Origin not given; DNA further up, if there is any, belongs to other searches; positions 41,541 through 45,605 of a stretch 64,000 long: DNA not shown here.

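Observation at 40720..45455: Peptidoglycan-type enzyme pair in an archaeon: L,D-transpeptidase-like lipoprotein plus 1254-aa multidomain hydrolase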

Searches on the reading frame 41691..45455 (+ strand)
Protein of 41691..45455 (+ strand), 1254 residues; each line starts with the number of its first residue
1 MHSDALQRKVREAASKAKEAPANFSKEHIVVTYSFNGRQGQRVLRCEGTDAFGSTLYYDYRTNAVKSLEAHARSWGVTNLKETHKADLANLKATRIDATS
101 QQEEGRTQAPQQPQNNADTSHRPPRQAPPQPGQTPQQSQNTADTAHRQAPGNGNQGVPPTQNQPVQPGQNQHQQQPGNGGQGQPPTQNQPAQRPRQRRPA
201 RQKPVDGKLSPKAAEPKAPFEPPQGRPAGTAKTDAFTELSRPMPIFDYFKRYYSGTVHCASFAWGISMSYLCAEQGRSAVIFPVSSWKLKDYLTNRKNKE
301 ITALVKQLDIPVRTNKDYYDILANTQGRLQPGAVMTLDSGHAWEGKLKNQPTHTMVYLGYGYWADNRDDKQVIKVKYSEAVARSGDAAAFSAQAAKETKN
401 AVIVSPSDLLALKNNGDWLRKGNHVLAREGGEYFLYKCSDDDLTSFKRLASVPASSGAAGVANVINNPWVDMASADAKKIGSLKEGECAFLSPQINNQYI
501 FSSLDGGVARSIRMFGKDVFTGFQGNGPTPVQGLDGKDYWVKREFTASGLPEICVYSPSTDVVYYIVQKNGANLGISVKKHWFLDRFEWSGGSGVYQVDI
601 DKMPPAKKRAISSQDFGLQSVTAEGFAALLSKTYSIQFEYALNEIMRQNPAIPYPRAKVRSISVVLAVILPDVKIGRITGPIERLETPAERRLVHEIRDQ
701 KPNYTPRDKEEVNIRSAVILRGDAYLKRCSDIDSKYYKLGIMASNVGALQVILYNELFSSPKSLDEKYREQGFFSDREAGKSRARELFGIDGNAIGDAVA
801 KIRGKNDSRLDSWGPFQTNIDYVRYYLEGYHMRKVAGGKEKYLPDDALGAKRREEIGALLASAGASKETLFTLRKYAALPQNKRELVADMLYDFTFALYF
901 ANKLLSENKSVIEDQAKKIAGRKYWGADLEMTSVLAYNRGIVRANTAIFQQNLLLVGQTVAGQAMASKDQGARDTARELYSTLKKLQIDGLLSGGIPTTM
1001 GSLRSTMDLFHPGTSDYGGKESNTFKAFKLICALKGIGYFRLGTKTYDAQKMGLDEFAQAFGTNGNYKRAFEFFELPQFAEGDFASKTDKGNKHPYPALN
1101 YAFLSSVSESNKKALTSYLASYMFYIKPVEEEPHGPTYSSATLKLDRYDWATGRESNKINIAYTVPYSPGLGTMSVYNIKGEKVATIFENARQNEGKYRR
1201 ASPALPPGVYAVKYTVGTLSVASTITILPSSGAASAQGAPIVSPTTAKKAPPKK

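Call 3: search_protein_families(library=pfam, proteins=[window:41691-45455:+], max_evalue=1)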
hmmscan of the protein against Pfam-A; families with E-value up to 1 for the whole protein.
window:41691-45455:+ (1254 aa): 1 family
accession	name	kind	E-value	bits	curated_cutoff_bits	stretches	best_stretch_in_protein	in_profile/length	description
PF18962.6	Por_Secre_tail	-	0.047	14.4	27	1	1157-1226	8-74/75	Secretion system C-terminal sorting domain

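Call 4: search_protein_families(library=ncbifam, proteins=[window:41691-45455:+], max_evalue=1)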
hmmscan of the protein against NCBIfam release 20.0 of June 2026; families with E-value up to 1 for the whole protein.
window:41691-45455:+ (1254 aa): 1 family
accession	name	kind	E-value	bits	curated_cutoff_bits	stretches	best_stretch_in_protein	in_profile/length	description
TIGR04183.1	Por_Secre_tail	domain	0.017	15.1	23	1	1168-1224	17-68/72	T9SS type A sorting domain-containing protein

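Call 9: search_solved_structures(query=window:41691-45455:+, max_evalue=10, show_alignments=2)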
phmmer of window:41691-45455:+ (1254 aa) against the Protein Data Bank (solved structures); distinct sequences matched with E-value up to 10: 1.
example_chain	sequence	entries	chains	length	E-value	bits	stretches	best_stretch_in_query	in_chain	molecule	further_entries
6urq_C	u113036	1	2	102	4.4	7.9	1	138-208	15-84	P antigen family member 4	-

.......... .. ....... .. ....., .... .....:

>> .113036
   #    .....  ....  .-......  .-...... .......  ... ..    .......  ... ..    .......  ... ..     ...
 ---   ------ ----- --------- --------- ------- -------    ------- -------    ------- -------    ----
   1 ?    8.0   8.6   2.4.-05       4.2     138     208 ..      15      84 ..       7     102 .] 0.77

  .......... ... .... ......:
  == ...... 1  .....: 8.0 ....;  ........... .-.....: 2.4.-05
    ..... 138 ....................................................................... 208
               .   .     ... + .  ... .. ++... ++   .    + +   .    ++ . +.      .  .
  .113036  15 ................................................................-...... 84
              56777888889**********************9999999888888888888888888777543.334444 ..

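Call 10: find_homologous_proteins(query=window:41691-45455:+)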
Query window:41691-45455:+ (1254 aa): 3 proteins with E <= 0.001 among 8000 candidates.
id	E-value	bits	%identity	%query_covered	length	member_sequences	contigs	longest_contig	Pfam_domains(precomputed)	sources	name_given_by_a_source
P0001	0.0e+0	2878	100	100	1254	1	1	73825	-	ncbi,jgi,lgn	ncbi:MAG: hypothetical protein WC861_03955 [Candidatus Micrarchaeia archaeon]|jgi:hypothetical prote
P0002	0.0e+0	1766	64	98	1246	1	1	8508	-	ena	-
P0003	1.6e-246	839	44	75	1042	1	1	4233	-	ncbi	ncbi:MAG: hypothetical protein WC717_06405, partial [Candidatus Micrarchaeia archaeon]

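Call 17: find_encoding_contigs(protein=P0002, flank=10000, max_places=4)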
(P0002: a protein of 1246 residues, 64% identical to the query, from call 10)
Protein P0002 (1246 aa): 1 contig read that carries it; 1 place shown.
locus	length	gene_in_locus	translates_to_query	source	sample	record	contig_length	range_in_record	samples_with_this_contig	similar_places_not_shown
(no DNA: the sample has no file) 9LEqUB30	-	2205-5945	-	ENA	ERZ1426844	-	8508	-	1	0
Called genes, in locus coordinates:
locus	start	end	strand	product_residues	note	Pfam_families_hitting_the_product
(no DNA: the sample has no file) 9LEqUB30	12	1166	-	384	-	PF01926:MMR_HSR1, PF02421:FeoB_N (faint), PF08438:YGR210-like_G4, PF02824:TGS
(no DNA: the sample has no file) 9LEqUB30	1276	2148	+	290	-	PF13645:YkuD_2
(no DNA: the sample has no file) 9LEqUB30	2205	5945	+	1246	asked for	-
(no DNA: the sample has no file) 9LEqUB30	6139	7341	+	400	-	PF00004:AAA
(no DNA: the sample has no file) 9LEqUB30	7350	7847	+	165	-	-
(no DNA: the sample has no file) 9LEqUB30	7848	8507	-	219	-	?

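Call 18: find_encoding_contigs(protein=P0003, flank=10000, max_places=4)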
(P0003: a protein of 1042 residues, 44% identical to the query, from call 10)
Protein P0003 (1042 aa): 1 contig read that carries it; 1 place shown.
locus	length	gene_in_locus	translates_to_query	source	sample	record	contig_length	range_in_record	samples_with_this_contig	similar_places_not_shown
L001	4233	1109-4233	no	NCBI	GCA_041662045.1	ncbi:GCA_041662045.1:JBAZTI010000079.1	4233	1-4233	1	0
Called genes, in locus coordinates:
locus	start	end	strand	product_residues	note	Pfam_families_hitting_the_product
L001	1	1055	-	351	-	PF01926:MMR_HSR1, PF02421:FeoB_N (weak), PF08438:YGR210-like_G4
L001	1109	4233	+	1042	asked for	?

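Call 37: search_protein_representatives(alignment_id=A2)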
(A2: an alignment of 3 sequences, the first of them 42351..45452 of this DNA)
Query: 3 sequences, 1017 profile positions. Proteins with E-value up to 0.001 (for the whole library): 19; up to 1e-10: 16; up to 1e-30: 11. The best 19 are listed.
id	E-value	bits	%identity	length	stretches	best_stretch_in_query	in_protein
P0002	0.0e+00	2072.1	-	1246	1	1-1017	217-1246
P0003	0.0e+00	1567.1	-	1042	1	1-902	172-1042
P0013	5.6e-272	921.5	-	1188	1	1-1010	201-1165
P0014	7.1e-141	487.5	-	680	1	1-480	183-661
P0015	9.5e-79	281.8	-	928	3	571-865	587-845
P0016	3.5e-66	240.2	-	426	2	583-747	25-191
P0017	2.1e-60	221.1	-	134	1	835-962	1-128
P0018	1.5e-50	188.5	-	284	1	1-99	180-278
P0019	3.3e-49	184.0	-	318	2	654-750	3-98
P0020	5.9e-36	140.1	-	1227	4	630-742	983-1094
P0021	5.9e-32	126.9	-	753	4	395-742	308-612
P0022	5.3e-28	113.8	-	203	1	814-1015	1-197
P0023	6.8e-24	100.2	-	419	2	631-907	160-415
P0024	1.2e-17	79.5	-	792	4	644-749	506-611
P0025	3.7e-17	77.9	-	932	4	588-741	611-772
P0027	5.1e-10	54.3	-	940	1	509-742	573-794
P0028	6.5e-08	47.3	-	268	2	708-745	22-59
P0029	1.2e-04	36.5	-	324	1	667-743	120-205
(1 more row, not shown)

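Call 38: search_protein_families(library=pfam, proteins=[P0013, P0015, P0020, P0021, P0023, P0024, P0025, P0027, P0028, P0029], max_evalue=0.1)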
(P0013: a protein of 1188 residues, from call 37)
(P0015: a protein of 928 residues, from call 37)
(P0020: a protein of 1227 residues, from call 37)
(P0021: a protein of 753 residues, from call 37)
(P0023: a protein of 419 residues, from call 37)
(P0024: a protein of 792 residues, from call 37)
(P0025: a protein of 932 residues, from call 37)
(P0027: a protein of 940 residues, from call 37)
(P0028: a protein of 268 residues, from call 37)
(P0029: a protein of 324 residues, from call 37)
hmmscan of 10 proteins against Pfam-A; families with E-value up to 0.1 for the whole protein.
P0013 (1188 aa): 2 families
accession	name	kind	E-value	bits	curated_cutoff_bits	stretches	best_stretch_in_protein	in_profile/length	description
PF18962.6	Por_Secre_tail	-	0.038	14.7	27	0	1106-1161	18-72/75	Secretion system C-terminal sorting domain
PF13860.13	FlgD_ig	-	0.083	13.3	27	0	1091-1136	6-50/79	FlgD Ig-like domain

P0015 (928 aa): 0 families

P0020 (1227 aa): 1 family
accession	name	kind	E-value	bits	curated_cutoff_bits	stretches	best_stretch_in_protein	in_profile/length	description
PF02834.22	LigT_PEase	-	0.0076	16.8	23.3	0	482-518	42-78/87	LigT like Phosphoesterase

P0021 (753 aa): 0 families

P0023 (419 aa): 0 families

P0024 (792 aa): 2 families
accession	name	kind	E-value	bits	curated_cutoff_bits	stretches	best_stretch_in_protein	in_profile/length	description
PF18962.6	Por_Secre_tail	-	6.6e-07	30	27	1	729-788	19-75/75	Secretion system C-terminal sorting domain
PF04545.22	Sigma70_r4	-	0.031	14.2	24.1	0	60-84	17-37/50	Sigma-70, region 4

P0025 (932 aa): 0 families

P0027 (940 aa): 0 families

P0028 (268 aa): 1 family
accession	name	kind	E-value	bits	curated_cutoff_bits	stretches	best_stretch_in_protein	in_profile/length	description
PF18962.6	Por_Secre_tail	-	4.7e-07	30.4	27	1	199-266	10-75/75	Secretion system C-terminal sorting domain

P0029 (324 aa): 1 family
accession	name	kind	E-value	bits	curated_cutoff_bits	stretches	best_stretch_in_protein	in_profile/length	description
PF02212.23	GED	-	0.039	14.6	21.4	1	45-84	10-47/92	Dynamin GTPase effector domain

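Call 85: find_encoding_contigs(protein=P0013, flank=6000, max_places=2)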
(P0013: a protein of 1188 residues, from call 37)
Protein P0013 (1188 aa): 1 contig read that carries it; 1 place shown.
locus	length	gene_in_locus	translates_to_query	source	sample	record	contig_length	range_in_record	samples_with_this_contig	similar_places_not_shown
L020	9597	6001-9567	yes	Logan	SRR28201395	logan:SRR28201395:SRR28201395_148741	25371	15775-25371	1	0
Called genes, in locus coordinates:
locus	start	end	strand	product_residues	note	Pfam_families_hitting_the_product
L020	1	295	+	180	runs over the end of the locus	PF01994:Trm56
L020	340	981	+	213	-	PF02002:TFIIE_alpha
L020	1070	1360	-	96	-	-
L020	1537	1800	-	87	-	PF05239:PRC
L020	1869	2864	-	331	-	PF00348:polyprenyl_synt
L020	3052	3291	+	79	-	-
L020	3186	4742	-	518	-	-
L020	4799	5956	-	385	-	PF01926:MMR_HSR1, PF02421:FeoB_N (faint), PF08438:YGR210-like_G4, PF02824:TGS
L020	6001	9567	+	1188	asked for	-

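Call 86: find_encoding_contigs(protein=P0024, flank=6000, max_places=2)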
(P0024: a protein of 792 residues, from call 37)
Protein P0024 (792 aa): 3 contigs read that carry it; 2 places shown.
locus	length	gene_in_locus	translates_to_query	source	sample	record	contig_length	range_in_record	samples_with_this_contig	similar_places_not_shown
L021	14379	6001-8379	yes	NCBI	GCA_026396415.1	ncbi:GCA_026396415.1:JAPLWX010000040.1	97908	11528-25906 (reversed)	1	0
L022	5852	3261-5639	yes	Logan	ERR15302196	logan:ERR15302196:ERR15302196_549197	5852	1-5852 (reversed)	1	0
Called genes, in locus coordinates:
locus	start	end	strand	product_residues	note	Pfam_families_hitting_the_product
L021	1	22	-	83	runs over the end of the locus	PF03685:UPF0147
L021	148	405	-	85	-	PF07578:LAB_N (weak)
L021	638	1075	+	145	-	-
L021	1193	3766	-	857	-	PF00690:Cation_ATPase_N, PF00122:E1-E2_ATPase, PF00702:Hydrolase, PF13246:Cation_ATPase, PF00689:Cation_ATPase_C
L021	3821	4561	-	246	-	PF01207:Dus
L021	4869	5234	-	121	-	PF13298:LigD_N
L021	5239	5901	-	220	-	PF00730:HhH-GPD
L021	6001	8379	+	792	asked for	PF18962:Por_Secre_tail (weak)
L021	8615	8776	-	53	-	-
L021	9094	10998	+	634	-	PF03485:Arg_tRNA_synt_N, PF00750:tRNA-synt_1d, PF05746:DALR_1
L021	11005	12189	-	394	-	-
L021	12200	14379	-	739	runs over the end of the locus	-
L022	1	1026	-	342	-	?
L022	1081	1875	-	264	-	PF01207:Dus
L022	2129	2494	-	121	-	PF13298:LigD_N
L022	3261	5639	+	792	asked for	PF18962:Por_Secre_tail (weak)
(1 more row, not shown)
